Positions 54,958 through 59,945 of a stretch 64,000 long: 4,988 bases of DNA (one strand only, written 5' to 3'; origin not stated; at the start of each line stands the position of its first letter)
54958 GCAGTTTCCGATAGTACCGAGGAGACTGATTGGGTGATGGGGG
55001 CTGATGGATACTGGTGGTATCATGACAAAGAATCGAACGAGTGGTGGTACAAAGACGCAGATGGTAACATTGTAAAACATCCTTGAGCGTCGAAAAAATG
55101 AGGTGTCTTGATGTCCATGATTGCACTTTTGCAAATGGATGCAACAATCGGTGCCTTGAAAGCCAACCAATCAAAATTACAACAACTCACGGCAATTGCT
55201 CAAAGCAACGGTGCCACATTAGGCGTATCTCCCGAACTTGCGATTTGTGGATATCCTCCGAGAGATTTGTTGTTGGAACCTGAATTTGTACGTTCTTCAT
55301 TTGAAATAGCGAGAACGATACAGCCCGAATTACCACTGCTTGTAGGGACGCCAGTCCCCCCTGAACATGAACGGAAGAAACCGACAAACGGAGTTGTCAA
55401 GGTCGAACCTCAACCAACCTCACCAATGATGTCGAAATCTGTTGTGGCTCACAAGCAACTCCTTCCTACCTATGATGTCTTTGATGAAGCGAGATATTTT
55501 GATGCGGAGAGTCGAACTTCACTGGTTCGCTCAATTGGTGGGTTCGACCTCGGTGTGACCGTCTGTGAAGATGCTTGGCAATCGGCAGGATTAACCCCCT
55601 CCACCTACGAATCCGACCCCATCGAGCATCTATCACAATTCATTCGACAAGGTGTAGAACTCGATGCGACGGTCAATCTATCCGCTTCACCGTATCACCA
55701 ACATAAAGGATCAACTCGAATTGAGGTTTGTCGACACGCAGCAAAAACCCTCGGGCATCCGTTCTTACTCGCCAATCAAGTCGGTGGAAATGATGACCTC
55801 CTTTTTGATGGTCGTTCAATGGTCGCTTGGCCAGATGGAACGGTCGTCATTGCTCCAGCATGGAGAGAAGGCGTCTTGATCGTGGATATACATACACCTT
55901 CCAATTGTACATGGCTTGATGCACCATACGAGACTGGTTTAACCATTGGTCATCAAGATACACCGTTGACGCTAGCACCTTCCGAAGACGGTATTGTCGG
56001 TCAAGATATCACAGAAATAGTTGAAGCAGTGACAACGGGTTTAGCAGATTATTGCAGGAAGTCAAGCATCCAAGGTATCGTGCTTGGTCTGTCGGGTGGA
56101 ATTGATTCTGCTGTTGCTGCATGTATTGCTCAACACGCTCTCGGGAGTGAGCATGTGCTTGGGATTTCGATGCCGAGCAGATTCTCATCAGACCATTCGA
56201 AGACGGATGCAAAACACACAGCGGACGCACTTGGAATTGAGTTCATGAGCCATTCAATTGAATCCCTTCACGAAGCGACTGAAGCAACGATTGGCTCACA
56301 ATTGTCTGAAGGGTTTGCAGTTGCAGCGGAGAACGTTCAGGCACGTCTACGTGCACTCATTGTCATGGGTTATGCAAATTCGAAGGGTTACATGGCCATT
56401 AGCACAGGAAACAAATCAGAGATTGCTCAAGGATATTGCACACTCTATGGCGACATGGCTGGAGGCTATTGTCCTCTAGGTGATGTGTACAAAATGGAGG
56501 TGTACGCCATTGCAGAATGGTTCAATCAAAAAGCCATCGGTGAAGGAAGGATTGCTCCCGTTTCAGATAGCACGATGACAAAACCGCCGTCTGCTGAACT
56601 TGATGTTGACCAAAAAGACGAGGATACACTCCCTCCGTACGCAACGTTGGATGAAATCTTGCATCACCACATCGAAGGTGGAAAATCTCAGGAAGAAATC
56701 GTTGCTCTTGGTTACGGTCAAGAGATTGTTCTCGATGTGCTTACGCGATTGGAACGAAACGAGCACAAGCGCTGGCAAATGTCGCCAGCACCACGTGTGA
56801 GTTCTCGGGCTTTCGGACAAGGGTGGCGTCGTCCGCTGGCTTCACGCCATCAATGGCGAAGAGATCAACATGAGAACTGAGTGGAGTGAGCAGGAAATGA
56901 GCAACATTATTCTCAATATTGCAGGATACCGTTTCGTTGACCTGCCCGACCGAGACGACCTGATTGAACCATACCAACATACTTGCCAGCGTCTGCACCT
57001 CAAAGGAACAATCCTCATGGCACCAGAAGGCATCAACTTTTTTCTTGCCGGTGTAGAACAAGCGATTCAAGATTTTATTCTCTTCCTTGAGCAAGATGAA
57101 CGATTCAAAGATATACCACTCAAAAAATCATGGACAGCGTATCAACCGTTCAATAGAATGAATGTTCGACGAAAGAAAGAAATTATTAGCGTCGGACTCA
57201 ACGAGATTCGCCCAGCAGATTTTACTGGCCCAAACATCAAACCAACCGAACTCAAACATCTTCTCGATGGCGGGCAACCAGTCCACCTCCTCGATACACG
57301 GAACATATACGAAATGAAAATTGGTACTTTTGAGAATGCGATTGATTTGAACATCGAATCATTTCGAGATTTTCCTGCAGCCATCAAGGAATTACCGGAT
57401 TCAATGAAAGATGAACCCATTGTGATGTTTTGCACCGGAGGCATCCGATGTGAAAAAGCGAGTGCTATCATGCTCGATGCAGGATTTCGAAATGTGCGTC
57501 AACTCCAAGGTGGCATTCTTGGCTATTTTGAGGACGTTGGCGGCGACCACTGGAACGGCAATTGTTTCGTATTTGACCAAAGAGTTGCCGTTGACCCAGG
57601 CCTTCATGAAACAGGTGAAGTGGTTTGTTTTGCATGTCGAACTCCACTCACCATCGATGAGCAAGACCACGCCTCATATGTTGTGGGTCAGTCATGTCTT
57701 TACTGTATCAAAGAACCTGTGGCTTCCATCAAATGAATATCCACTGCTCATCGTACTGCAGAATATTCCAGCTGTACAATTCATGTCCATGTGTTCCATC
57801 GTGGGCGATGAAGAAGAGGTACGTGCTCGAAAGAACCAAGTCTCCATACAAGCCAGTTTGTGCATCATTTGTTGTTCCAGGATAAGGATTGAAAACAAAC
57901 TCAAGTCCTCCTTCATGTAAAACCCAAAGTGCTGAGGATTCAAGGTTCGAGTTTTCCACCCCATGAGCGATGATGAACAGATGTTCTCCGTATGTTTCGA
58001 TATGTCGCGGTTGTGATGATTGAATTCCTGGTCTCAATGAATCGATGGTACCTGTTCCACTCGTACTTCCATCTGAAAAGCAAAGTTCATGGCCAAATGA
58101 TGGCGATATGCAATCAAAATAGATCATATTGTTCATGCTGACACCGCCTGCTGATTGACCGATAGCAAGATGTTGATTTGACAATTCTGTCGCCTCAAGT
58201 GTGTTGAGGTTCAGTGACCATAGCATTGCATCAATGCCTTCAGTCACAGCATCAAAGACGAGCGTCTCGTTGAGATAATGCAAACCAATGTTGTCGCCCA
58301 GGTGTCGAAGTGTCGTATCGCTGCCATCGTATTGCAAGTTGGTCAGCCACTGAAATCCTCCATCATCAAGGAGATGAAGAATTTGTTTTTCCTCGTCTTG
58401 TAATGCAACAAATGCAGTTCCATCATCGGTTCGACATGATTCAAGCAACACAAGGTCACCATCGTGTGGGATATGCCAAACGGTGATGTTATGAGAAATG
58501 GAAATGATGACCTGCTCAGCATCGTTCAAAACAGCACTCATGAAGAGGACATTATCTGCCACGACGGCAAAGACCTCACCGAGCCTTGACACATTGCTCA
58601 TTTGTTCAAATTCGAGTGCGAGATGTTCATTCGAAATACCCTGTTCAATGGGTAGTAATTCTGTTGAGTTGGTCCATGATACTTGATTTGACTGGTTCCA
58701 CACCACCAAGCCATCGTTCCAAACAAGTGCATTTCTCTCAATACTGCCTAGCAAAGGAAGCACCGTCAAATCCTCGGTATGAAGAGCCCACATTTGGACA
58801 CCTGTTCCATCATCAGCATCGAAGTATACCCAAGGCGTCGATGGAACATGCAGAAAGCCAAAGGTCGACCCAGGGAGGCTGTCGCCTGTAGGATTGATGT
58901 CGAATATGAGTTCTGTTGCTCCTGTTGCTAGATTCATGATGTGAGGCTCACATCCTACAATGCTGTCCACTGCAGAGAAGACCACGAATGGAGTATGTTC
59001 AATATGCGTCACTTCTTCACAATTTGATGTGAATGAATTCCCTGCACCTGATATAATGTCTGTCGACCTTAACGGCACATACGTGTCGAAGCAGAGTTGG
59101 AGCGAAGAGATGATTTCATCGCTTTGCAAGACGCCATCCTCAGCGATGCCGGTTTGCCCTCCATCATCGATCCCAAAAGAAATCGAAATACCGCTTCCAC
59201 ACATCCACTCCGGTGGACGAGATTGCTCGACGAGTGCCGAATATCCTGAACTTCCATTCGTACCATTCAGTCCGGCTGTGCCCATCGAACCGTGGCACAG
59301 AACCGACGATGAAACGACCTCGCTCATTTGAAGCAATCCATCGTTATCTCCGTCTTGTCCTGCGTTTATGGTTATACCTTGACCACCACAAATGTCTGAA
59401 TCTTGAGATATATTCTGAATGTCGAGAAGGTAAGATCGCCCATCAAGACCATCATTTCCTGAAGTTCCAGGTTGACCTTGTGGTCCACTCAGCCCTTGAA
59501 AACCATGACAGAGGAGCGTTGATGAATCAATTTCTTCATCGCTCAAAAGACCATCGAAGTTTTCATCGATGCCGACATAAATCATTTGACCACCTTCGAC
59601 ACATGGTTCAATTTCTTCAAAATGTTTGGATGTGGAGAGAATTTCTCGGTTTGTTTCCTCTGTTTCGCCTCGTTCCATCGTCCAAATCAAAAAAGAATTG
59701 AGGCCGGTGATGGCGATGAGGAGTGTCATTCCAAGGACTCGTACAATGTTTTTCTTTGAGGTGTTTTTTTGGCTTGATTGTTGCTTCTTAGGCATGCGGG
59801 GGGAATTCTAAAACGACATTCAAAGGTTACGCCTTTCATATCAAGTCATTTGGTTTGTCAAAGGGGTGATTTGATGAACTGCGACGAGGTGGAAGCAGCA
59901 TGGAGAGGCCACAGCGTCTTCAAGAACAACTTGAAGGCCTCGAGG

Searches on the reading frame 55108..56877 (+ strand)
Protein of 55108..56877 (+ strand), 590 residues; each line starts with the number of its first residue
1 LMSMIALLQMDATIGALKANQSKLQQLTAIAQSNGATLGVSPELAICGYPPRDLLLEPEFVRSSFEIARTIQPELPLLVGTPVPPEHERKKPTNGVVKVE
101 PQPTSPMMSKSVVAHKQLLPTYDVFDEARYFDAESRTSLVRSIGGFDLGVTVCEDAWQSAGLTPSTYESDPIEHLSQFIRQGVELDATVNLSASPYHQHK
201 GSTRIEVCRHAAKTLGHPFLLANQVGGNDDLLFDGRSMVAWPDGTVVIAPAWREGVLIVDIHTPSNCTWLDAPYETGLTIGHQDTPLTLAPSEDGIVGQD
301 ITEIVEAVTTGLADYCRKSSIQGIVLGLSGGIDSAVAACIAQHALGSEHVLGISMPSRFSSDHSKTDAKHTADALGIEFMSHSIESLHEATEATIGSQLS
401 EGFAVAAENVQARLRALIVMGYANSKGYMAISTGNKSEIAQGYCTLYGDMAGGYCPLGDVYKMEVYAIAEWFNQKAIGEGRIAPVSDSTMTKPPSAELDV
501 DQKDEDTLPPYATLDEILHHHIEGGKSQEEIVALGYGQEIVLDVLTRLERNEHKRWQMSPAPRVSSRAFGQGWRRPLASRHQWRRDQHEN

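Call 50: search_protein_families(library=pfam, proteins=[window:55108-56877:+], max_evalue=0.00001)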
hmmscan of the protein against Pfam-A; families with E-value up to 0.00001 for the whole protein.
window:55108-56877:+ (590 aa): 2 families
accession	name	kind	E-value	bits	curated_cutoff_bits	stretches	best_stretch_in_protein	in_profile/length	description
PF02540.23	NAD_synthase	-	8.2e-67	225.3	21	1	305-556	2-240/242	NAD synthase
PF00795.27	CN_hydrolase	-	8.9e-15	55.2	23.2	1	5-262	2-247/256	Carbon-nitrogen hydrolase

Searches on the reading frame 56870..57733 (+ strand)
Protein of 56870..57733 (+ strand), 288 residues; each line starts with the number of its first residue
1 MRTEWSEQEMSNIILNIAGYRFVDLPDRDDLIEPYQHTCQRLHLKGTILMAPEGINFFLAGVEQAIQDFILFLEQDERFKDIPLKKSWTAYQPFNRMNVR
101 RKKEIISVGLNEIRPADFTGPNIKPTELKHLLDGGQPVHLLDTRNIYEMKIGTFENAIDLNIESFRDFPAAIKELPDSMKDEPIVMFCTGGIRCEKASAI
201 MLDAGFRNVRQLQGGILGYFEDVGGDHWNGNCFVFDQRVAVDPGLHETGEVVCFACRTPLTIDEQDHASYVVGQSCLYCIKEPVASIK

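Call 81: search_protein_families(library=pfam, proteins=[window:56870-57733:+], max_evalue=0.00001)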
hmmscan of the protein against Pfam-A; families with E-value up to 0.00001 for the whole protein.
window:56870-57733:+ (288 aa): 2 families
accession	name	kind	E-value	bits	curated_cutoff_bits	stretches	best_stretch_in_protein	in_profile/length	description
PF17773.7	UPF0176_N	-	1e-25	90.3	26.2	1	16-105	3-92/92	UPF0176 acylphosphatase like domain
PF00581.25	Rhodanese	-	2.4e-11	44.4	22.2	1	125-219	2-99/102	Rhodanese-like domain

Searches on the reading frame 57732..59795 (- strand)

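Call 81: search_protein_families(library=pfam, proteins=[window:57732-59795:-], max_evalue=0.00001)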
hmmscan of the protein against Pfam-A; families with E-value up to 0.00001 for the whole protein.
window:57732-59795:- (688 aa): 1 family
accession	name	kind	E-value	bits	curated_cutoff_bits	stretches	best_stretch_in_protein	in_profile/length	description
PF23657.1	DUF7151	-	9.8e-13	48.3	27.2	1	64-96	14-46/46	Domain of unknown function (DUF7151)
